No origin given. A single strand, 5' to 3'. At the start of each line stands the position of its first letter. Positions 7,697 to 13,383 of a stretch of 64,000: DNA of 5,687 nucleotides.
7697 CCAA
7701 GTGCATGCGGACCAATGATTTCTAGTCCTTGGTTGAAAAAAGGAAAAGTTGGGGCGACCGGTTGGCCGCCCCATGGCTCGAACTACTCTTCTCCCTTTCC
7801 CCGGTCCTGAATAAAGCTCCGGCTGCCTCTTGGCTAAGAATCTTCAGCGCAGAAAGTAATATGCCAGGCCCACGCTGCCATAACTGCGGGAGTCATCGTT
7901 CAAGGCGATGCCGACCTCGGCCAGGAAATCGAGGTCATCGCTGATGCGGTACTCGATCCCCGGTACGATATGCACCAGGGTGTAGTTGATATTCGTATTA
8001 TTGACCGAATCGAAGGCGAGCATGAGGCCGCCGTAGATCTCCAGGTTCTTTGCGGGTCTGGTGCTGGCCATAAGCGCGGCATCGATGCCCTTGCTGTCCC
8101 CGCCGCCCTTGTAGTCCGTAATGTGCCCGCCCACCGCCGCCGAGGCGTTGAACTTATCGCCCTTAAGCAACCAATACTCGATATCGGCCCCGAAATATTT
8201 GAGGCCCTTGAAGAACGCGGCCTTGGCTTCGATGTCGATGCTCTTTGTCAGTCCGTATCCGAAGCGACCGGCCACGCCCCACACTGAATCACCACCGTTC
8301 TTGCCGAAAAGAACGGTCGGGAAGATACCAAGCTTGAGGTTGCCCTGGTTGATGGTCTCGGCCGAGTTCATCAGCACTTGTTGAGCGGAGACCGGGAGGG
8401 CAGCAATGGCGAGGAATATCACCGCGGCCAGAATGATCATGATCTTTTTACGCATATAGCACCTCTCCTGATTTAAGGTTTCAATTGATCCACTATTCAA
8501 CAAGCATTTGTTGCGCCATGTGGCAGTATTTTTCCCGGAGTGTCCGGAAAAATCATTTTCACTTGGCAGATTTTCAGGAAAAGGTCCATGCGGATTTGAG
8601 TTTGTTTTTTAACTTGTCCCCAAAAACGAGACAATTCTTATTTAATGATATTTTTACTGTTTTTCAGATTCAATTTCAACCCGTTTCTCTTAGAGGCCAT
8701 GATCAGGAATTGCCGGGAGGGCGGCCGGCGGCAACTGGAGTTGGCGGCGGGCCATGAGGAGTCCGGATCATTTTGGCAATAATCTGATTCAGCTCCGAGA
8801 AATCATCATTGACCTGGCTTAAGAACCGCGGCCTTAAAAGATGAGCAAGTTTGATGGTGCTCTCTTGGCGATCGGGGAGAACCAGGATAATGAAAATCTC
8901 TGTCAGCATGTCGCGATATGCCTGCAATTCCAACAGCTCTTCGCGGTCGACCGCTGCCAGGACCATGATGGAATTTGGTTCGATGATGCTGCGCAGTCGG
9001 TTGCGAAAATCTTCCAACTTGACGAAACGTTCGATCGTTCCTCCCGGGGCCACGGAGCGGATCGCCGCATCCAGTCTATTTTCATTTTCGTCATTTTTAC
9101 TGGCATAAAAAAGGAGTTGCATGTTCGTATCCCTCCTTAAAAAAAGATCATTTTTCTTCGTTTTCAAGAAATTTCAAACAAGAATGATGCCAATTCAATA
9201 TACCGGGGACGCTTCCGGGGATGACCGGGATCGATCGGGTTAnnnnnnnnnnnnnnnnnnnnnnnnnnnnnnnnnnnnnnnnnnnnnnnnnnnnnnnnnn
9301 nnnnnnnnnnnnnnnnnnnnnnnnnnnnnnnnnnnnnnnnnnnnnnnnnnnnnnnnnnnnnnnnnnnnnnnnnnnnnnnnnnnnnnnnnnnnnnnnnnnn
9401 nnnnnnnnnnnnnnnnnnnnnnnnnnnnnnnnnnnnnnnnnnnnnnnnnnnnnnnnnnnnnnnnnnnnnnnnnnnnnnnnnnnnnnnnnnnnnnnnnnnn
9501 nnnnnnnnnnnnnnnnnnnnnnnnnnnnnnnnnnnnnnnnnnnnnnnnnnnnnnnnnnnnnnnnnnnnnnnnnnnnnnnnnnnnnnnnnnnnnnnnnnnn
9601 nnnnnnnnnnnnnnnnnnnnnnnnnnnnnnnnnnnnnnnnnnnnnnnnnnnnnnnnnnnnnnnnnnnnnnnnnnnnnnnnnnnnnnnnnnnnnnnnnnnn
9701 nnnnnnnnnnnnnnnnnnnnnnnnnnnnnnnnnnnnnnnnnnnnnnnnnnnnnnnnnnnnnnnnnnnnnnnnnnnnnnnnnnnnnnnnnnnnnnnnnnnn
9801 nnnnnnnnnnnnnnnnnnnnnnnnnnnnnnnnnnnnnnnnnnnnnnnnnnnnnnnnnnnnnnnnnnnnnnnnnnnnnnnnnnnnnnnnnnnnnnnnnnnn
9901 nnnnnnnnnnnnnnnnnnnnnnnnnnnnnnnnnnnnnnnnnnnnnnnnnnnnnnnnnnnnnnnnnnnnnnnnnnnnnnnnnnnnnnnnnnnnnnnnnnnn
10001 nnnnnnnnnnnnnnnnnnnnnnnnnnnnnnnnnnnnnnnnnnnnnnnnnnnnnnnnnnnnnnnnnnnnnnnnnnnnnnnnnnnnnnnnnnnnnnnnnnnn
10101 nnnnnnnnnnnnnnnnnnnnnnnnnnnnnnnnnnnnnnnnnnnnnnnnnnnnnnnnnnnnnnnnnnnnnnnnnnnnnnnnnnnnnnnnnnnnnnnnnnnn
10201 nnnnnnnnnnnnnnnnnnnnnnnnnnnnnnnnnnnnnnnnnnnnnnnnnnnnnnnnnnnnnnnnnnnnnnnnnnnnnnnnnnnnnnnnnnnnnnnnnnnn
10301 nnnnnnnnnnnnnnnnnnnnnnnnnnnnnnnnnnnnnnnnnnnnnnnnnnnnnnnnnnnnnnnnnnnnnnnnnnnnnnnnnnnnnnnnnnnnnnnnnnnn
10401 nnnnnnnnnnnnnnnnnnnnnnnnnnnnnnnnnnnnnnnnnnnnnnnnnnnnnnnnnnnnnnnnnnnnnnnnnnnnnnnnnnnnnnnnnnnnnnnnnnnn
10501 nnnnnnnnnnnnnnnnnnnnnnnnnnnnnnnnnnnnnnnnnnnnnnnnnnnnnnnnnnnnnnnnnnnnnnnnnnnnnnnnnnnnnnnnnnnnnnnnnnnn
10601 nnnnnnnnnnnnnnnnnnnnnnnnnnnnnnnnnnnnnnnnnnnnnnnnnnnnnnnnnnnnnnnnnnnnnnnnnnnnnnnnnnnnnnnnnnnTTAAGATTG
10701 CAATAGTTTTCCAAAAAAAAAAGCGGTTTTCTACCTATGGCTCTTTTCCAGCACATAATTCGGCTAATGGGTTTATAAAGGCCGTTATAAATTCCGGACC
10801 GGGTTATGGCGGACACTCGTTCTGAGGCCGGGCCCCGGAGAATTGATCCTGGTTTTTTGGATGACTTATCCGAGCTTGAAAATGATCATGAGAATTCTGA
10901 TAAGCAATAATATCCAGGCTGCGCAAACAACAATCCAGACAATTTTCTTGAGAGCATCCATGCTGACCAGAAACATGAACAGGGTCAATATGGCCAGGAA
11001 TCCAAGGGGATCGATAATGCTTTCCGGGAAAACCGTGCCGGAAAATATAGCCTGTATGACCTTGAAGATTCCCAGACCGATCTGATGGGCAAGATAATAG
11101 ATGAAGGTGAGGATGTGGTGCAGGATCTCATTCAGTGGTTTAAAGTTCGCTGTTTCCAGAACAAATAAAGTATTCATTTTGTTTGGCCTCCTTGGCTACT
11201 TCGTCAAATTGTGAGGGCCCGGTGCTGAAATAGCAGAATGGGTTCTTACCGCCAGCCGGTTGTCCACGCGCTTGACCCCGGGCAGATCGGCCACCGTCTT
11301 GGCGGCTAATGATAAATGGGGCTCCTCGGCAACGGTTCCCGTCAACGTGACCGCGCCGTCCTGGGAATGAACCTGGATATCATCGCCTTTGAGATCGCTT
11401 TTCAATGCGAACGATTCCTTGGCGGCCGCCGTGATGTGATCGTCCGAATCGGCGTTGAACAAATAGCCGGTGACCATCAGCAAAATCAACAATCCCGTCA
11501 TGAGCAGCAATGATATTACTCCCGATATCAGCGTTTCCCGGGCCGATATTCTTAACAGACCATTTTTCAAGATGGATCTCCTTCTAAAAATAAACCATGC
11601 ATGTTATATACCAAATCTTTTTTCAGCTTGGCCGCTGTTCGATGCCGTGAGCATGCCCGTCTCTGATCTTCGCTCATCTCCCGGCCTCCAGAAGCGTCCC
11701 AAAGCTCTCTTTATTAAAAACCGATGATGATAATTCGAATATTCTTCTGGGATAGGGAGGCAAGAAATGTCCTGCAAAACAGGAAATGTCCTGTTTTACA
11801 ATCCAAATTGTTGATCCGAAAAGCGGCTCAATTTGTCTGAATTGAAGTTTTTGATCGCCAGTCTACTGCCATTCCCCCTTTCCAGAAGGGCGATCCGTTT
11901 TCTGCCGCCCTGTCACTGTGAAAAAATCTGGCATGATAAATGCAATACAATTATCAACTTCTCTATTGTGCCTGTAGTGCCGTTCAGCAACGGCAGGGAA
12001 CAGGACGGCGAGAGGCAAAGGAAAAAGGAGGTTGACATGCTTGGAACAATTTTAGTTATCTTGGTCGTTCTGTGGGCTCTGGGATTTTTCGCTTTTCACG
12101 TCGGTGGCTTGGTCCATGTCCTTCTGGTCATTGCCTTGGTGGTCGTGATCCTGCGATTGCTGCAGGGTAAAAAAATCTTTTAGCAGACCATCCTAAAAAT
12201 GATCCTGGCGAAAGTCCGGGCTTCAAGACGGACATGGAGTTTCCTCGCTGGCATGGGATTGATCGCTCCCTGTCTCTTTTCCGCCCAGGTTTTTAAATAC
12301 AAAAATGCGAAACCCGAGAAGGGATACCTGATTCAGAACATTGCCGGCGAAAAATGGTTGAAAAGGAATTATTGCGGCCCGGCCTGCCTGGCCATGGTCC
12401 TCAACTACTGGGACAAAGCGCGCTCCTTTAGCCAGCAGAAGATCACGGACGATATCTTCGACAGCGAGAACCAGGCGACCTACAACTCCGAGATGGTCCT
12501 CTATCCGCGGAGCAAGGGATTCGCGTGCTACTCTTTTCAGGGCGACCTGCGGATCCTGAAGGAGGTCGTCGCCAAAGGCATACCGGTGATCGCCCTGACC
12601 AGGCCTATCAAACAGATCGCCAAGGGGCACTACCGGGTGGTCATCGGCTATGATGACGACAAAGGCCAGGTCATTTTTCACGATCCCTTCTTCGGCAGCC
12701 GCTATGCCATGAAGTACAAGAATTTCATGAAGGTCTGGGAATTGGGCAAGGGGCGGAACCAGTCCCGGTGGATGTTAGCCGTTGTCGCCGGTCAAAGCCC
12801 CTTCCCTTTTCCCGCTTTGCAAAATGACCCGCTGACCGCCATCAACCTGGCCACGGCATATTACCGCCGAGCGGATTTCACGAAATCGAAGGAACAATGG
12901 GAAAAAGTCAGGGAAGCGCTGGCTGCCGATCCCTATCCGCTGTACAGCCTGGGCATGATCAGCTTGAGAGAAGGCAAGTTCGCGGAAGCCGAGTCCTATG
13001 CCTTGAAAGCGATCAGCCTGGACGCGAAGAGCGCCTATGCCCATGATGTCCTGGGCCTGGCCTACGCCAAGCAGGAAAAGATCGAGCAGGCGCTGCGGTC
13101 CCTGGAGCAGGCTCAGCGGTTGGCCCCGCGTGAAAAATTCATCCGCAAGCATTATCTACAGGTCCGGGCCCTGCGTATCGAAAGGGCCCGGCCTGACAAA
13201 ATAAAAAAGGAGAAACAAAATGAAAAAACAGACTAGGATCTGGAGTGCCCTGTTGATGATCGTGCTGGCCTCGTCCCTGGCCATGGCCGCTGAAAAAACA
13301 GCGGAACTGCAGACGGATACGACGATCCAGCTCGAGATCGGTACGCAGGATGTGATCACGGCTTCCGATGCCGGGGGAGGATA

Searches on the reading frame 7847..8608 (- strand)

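Call 53: search_protein_families(library=pfam, proteins=[window:7847-8608:-], max_evalue=0.00001)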
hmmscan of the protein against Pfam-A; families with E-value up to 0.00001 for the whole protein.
window:7847-8608:- (254 aa): 1 family
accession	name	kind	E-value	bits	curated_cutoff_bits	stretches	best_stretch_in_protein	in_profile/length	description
PF13505.12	OMP_b-brl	-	7.2e-06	26.7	28.7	0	64-252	2-175/175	Outer membrane protein beta-barrel domain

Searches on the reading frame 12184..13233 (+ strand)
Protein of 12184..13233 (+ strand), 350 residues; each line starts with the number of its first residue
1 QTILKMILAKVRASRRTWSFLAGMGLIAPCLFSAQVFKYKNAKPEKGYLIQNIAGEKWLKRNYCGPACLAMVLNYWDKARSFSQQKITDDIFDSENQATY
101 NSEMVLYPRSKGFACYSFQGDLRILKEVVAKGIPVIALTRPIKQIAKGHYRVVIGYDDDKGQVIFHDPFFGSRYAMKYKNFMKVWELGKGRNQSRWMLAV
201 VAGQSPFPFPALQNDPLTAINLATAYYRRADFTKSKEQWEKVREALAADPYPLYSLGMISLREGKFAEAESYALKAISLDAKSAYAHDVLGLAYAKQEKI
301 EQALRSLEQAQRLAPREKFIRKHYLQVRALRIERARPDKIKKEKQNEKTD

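Call 53: search_protein_families(library=pfam, proteins=[window:12184-13233:+], max_evalue=0.00001)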
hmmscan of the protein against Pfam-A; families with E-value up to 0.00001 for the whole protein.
window:12184-13233:+ (350 aa): 7 families
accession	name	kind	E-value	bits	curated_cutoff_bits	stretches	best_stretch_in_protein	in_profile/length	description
PF13529.12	Peptidase_C39_2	-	7.2e-20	72.4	24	1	56-168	11-142/143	Peptidase_C39 like family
PF07719.23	TPR_2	-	2.6e-12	46.3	27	0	284-316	1-33/34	Tetratricopeptide repeat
PF03412.21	Peptidase_C39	-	7.9e-11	42.4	22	1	62-186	11-122/133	Peptidase C39 family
PF00515.34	TPR_1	-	5.7e-10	39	27.8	0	290-315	7-32/34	Tetratricopeptide repeat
PF13181.12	TPR_8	-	7.5e-08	32.4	25.7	0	253-282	4-33/34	Tetratricopeptide repeat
PF12385.14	Peptidase_C70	-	1.4e-07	32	19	1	62-183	18-138/141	Papain-like cysteine protease AvrRpt2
PF13432.12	TPR_16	-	6.4e-06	26.9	32.7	0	221-283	2-64/65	Tetratricopeptide repeat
